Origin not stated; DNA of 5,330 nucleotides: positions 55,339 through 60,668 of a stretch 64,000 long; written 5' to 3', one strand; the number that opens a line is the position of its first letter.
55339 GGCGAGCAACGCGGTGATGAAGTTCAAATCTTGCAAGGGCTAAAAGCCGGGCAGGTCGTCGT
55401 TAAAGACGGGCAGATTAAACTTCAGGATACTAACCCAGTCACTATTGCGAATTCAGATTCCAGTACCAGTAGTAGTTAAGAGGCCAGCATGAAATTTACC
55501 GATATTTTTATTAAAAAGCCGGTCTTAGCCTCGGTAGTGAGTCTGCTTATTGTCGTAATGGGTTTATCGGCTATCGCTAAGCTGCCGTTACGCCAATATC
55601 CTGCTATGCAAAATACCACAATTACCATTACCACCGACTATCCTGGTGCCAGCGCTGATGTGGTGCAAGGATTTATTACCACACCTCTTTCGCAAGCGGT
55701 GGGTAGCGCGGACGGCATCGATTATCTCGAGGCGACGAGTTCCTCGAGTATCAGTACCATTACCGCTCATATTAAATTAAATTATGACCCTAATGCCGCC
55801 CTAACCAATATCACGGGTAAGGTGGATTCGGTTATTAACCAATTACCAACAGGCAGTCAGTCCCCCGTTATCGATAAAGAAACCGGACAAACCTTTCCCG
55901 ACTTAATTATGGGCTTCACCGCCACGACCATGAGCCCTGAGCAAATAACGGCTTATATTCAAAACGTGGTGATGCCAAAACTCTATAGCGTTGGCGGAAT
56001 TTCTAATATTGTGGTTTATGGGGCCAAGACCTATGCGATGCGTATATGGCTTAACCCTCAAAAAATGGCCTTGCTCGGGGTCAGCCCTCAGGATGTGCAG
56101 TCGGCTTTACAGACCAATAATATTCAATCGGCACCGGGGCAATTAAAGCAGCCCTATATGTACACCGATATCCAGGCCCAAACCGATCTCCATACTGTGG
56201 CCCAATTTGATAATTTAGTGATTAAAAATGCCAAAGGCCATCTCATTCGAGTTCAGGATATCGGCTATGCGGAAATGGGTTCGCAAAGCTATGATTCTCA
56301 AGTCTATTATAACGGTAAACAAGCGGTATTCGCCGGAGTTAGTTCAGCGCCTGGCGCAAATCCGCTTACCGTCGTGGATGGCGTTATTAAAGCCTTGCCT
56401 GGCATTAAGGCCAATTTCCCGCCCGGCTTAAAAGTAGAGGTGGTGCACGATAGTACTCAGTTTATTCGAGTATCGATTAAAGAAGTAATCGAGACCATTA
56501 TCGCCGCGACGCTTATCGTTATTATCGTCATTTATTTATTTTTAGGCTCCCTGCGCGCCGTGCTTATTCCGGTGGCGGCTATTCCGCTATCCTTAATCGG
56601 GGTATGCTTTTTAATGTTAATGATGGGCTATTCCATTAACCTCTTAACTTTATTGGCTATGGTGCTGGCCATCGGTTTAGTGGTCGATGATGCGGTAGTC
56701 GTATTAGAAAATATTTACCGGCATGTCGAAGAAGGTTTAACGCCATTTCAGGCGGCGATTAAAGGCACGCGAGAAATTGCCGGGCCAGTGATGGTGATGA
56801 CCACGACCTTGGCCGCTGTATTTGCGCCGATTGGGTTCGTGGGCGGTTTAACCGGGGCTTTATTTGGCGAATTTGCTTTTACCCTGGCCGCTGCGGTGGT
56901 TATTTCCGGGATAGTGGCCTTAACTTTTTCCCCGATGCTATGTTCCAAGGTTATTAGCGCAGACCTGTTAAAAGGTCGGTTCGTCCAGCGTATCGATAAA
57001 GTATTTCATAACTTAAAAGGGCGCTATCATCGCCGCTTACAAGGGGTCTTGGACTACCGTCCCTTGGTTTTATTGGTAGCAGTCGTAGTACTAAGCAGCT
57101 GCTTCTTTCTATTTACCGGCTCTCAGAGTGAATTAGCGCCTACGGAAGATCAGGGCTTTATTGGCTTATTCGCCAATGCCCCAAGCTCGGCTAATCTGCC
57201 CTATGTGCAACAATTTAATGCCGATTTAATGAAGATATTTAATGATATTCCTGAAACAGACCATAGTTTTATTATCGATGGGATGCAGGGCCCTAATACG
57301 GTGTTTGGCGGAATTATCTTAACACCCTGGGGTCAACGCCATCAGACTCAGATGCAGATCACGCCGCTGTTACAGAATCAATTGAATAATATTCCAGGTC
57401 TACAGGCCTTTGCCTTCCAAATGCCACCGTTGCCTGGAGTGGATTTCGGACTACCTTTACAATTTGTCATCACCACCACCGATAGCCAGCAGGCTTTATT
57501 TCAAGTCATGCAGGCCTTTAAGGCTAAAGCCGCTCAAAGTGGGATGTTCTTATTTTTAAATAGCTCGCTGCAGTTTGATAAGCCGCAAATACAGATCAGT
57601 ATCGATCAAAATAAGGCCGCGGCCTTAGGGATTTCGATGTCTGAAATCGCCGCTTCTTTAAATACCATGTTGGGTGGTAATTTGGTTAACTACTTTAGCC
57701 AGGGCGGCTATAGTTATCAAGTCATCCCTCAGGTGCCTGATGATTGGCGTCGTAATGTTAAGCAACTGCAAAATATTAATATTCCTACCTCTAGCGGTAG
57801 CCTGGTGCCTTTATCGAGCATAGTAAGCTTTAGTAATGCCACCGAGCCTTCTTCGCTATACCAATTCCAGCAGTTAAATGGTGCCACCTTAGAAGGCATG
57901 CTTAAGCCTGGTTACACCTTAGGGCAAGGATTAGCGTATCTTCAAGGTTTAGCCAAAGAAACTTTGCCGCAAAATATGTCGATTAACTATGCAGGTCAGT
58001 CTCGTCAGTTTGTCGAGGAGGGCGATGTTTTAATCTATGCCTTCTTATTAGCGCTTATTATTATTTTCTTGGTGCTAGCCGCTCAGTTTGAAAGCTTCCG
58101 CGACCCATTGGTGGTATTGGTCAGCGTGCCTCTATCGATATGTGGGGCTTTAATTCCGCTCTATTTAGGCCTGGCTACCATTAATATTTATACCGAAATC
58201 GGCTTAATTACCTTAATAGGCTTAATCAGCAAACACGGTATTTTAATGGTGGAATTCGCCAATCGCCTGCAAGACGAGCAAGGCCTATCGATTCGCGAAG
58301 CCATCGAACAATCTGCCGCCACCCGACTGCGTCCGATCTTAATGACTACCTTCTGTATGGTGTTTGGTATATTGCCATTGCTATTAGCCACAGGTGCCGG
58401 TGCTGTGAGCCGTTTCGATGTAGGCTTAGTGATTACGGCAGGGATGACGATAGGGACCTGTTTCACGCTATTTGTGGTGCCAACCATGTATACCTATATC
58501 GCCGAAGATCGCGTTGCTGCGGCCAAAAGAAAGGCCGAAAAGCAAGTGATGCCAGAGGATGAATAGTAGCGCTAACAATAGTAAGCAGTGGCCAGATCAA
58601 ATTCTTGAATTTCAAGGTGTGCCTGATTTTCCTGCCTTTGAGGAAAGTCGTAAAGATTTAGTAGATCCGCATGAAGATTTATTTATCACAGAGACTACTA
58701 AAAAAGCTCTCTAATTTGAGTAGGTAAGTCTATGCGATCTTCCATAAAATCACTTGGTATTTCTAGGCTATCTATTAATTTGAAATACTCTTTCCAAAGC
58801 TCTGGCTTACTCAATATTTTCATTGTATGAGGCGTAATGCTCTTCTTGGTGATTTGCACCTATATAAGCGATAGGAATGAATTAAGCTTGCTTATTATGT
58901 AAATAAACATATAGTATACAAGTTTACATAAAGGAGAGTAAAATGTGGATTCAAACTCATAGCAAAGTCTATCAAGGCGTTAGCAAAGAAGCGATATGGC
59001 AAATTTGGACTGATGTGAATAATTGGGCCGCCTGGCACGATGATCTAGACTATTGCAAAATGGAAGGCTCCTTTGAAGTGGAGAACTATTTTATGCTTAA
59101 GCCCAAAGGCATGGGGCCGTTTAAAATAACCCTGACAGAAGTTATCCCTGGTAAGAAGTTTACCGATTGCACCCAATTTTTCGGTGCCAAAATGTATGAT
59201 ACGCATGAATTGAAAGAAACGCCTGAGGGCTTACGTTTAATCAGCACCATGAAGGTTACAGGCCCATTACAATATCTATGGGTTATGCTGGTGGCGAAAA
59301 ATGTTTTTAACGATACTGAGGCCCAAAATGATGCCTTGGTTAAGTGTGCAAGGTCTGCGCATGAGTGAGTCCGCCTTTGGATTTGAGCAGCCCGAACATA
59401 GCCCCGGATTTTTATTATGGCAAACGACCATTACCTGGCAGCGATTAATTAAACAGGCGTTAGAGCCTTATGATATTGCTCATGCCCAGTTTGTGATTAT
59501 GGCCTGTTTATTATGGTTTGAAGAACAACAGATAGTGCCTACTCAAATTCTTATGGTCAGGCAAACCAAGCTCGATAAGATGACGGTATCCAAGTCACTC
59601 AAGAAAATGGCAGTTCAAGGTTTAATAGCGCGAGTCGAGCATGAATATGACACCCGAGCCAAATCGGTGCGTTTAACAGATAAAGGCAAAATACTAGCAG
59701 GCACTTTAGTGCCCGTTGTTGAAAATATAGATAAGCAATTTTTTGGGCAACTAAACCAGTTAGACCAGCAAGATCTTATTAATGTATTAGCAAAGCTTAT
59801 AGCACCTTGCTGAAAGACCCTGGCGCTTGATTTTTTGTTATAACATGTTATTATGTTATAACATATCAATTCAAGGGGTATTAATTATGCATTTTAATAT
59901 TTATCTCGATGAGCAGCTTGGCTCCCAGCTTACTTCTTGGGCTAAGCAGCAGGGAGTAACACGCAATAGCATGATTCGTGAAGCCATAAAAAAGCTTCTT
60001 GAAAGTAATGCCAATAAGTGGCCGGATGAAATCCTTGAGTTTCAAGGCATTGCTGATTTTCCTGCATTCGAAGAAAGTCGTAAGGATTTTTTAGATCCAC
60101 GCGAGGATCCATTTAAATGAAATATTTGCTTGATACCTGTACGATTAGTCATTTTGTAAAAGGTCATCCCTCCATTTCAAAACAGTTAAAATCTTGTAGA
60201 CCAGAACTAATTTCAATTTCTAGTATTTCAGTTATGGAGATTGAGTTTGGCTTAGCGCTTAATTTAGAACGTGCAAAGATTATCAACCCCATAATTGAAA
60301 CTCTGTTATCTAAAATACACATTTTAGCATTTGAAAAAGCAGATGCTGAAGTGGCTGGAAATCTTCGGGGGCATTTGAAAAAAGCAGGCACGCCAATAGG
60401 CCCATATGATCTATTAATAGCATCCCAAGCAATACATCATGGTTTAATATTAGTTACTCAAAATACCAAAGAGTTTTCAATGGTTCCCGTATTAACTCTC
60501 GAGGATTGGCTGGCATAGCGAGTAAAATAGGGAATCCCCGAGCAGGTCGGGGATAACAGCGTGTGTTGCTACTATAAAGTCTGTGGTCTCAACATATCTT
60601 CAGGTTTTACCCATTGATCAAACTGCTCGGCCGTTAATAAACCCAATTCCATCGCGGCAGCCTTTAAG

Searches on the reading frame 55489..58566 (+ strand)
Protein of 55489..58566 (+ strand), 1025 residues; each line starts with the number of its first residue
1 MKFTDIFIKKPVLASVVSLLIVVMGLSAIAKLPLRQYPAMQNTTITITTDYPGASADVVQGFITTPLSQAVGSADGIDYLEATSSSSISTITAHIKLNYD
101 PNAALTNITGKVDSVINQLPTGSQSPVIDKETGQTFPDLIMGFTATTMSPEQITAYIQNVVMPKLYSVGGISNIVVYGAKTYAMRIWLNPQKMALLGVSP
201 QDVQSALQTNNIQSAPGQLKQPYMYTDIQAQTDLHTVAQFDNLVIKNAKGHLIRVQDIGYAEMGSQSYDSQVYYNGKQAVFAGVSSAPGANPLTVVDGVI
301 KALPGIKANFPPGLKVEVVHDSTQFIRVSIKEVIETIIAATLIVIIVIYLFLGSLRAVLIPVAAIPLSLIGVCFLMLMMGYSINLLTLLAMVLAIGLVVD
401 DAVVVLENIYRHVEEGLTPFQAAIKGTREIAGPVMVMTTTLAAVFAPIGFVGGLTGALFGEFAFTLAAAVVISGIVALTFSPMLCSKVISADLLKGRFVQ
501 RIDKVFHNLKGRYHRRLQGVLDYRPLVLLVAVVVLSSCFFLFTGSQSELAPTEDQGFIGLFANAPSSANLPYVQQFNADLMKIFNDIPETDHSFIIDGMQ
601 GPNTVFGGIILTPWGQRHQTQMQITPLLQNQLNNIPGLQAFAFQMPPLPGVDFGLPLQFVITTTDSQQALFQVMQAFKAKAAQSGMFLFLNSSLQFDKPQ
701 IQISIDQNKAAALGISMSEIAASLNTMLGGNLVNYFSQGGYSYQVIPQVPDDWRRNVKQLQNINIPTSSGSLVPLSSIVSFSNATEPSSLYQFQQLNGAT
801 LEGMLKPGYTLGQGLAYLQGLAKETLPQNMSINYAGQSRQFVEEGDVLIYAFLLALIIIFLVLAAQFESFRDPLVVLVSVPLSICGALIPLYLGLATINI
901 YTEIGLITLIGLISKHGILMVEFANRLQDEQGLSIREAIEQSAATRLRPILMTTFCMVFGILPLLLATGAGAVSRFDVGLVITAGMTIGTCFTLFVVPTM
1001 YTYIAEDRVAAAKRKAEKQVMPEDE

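Call 90: search_protein_families(library=pfam, proteins=[window:55489-58566:+], max_evalue=0.001)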
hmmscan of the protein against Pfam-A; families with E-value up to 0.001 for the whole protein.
window:55489-58566:+ (1025 aa): 3 families
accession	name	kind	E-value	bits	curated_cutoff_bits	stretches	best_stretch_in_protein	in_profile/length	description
PF00873.25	ACR_tran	-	1.8e-264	880.5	28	1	4-1004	2-1020/1021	AcrB/AcrD/AcrF family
PF03176.21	MMPL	-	3e-15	56.4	20.5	2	229-487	39-301/333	MMPL family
PF02355.23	SecD_SecF_C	-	0.00022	21.1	20.5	1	849-1005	34-187/189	Protein export membrane protein SecD/SecF, C-terminal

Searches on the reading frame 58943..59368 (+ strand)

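Call 90: search_protein_families(library=pfam, proteins=[window:58943-59368:+], max_evalue=0.001)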
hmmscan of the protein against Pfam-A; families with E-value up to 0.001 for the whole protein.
window:58943-59368:+ (141 aa): 1 family
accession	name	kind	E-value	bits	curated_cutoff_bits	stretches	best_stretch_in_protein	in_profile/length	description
PF10604.15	Polyketide_cyc2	-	0.00018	22.3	27.4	1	13-132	12-137/142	Polyketide cyclase / dehydrase and lipid transport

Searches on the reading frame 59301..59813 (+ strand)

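Call 90: search_protein_families(library=pfam, proteins=[window:59301-59813:+], max_evalue=0.001)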
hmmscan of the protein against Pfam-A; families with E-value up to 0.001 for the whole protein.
window:59301-59813:+ (170 aa): 4 families
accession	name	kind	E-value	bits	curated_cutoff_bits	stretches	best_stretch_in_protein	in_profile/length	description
PF22381.2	Staph_reg_Sar_Rot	-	1e-06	29.2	27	1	48-130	1-79/85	Transcriptional regulator SarA/Rot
PF13463.12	HTH_27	-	1.2e-06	29.2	22.2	1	87-129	26-68/68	Winged helix DNA-binding domain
PF12802.13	MarR_2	-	5.4e-05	23.7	27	1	85-120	26-61/61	MarR family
PF01047.28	MarR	-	0.00023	21.4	24.6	1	61-120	3-58/59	MarR family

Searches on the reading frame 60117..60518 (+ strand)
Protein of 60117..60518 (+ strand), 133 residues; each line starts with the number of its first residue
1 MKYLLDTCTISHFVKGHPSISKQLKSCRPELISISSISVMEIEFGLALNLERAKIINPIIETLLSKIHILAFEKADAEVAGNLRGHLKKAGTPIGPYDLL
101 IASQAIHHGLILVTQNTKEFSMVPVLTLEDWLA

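Call 90: search_protein_families(library=pfam, proteins=[window:60117-60518:+], max_evalue=0.001)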
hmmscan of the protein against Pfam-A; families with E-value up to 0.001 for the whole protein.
window:60117-60518:+ (133 aa): 1 family
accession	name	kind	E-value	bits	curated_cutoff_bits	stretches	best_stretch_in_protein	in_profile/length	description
PF01850.27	PIN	-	6.3e-14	53.1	23.6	1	3-121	1-115/120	PIN domain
